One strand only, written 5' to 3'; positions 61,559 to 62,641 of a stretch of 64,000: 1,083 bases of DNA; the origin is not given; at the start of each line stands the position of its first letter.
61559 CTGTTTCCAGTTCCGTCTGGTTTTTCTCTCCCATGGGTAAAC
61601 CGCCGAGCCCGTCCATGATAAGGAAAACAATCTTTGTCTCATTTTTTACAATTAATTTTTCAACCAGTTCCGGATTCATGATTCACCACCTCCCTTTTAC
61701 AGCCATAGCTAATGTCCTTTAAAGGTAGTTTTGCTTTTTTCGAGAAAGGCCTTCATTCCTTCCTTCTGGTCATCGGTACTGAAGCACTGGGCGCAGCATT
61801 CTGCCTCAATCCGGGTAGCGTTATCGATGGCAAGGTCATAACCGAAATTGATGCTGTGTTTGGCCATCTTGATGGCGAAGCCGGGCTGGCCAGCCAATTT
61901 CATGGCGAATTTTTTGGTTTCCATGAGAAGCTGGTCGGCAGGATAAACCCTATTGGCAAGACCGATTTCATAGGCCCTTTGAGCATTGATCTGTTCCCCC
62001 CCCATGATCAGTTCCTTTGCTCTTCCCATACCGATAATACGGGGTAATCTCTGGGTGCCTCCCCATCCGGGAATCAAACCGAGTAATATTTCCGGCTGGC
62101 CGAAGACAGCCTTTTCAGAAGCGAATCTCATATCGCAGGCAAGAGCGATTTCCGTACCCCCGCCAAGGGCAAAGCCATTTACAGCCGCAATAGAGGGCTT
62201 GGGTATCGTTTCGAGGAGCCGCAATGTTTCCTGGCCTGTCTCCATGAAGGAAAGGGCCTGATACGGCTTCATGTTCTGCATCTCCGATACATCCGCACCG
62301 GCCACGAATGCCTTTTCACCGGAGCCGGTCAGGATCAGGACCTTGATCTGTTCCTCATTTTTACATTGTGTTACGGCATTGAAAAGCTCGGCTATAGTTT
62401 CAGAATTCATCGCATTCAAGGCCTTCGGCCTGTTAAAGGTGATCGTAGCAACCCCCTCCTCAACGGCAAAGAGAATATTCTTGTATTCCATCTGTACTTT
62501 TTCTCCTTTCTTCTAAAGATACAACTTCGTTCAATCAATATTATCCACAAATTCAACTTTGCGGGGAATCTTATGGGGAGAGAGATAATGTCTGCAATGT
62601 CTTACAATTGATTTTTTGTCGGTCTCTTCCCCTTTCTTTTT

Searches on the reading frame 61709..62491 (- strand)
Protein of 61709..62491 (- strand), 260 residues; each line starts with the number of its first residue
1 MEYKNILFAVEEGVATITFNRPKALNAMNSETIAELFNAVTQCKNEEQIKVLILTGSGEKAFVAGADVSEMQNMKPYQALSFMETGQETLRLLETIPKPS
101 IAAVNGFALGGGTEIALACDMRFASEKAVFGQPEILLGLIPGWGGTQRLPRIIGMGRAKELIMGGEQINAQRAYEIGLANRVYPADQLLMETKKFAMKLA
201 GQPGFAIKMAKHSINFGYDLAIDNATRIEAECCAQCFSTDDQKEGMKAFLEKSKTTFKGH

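Call 63: search_protein_families(library=pfam, proteins=[window:61709-62491:-], max_evalue=0.001)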
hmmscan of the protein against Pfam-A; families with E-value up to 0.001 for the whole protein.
window:61709-62491:- (260 aa): 2 families
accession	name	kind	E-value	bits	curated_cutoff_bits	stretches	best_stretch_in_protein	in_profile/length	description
PF00378.25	ECH_1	-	9.9e-73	245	27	1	11-259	3-250/251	Enoyl-CoA hydratase/isomerase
PF16113.10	ECH_2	-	6.4e-40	138.1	27.2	1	15-188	2-177/335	Enoyl-CoA hydratase/isomerase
